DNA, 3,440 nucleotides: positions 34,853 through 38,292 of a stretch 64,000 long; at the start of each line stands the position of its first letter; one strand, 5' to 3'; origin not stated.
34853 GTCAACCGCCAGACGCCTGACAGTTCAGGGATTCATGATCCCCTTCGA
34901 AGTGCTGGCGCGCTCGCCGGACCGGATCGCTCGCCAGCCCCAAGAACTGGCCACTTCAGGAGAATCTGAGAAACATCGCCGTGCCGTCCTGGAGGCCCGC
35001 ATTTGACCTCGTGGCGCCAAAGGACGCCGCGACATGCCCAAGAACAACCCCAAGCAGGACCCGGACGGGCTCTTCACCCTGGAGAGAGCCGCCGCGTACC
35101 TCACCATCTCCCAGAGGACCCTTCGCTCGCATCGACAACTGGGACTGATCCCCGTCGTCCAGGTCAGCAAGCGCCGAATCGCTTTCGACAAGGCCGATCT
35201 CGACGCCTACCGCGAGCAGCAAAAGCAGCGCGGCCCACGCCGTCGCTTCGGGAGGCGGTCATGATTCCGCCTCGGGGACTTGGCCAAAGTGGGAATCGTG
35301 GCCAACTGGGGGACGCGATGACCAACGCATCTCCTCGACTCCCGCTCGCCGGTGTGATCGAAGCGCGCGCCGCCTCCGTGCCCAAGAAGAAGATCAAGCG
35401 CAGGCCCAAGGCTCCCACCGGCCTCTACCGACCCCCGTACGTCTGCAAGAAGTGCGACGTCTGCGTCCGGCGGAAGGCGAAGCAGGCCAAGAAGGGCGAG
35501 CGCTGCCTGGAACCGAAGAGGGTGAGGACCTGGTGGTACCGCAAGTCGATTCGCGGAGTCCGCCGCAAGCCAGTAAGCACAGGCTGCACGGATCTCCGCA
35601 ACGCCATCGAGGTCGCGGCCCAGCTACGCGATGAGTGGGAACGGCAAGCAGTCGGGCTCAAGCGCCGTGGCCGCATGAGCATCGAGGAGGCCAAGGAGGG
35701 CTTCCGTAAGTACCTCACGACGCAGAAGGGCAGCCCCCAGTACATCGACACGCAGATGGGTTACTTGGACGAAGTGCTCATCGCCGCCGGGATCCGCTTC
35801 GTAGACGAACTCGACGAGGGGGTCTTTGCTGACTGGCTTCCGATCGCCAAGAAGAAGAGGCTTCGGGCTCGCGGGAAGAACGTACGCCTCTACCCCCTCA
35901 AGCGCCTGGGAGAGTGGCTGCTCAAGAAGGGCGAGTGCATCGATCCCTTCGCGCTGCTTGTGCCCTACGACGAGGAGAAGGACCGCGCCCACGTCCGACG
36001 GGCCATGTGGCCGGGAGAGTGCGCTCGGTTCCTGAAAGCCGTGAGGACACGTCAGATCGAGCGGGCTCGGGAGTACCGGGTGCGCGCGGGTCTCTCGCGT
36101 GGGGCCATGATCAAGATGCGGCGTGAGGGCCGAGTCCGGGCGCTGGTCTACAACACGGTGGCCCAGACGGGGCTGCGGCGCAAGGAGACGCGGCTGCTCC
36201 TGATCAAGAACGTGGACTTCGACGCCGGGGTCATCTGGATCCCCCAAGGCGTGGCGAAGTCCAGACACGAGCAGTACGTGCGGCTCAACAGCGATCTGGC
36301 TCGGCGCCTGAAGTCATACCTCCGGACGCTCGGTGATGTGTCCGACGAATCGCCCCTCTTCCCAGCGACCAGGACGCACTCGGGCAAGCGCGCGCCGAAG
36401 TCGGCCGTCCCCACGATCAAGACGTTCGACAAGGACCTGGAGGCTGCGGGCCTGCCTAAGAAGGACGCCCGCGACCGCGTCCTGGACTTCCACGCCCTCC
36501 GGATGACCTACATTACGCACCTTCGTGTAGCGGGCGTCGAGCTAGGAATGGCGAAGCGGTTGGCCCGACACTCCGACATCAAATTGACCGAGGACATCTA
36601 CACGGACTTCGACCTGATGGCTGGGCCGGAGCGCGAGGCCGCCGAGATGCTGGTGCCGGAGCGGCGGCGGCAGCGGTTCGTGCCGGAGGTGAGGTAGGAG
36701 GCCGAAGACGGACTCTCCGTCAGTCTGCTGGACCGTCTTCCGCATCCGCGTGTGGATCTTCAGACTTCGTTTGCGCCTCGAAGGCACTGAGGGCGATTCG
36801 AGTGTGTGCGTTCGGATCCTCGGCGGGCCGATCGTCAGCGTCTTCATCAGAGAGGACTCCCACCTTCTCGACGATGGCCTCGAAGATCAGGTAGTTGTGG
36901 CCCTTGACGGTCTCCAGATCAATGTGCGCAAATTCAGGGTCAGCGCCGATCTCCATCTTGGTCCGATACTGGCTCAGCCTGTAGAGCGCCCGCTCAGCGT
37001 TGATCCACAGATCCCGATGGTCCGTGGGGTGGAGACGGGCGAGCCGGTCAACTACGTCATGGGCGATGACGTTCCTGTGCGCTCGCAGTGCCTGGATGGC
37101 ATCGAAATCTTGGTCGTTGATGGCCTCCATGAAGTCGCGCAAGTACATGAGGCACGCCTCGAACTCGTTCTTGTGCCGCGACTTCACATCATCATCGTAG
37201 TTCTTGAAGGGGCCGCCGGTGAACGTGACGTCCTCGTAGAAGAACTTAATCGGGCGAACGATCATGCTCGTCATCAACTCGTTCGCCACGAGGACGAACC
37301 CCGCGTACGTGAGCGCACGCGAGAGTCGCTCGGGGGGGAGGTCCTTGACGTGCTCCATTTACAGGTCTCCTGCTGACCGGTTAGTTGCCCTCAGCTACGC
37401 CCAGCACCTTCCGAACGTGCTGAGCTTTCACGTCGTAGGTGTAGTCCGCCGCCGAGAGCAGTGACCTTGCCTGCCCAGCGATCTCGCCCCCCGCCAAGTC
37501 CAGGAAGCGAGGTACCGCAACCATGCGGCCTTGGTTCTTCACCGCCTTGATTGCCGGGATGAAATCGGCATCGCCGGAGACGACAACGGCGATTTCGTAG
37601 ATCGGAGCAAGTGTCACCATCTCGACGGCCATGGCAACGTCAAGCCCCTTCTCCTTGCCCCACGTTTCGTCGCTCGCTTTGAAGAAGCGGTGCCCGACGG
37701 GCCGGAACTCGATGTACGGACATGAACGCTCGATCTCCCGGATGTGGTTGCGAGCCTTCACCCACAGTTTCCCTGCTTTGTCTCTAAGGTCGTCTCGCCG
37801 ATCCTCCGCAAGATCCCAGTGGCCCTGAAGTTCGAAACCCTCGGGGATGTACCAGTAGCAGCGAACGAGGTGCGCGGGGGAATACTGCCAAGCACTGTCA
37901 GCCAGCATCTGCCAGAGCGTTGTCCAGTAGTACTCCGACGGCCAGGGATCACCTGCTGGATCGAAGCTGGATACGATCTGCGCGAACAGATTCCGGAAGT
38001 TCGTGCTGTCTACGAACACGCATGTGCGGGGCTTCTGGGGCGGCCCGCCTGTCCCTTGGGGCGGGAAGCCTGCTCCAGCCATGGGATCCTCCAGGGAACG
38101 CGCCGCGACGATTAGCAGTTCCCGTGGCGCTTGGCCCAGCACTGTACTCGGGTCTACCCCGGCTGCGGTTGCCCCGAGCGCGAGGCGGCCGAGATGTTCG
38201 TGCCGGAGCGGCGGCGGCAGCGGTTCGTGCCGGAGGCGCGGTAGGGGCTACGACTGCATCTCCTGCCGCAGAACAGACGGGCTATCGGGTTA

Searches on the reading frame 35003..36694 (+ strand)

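Call 60: search_protein_families(library=pfam, proteins=[window:35003-36694:+], max_evalue=0.001)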
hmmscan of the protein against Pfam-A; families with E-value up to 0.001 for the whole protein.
window:35003-36694:+ (564 aa): 1 family
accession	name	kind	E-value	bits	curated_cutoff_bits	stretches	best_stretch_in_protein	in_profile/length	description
PF00589.27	Phage_integrase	-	9.5e-15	55.2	27.1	1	383-535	28-167/172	Phage integrase family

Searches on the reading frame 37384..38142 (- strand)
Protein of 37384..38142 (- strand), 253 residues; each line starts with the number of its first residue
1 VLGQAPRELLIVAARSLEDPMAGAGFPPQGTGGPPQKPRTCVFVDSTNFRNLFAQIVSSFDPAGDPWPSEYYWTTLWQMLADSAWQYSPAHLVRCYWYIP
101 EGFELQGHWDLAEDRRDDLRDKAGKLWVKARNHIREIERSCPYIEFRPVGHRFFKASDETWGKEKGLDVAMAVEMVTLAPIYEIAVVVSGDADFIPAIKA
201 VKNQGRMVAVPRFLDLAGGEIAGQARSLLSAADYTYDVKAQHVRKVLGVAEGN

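Call 60: search_protein_families(library=pfam, proteins=[window:37384-38142:-], max_evalue=0.001)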
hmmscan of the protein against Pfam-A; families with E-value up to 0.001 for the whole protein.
window:37384-38142:- (253 aa): 1 family
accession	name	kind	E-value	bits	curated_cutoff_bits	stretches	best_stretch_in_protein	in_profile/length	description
PF01936.24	NYN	-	1.4e-11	45.6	24.2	1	134-237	48-143/145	NYN domain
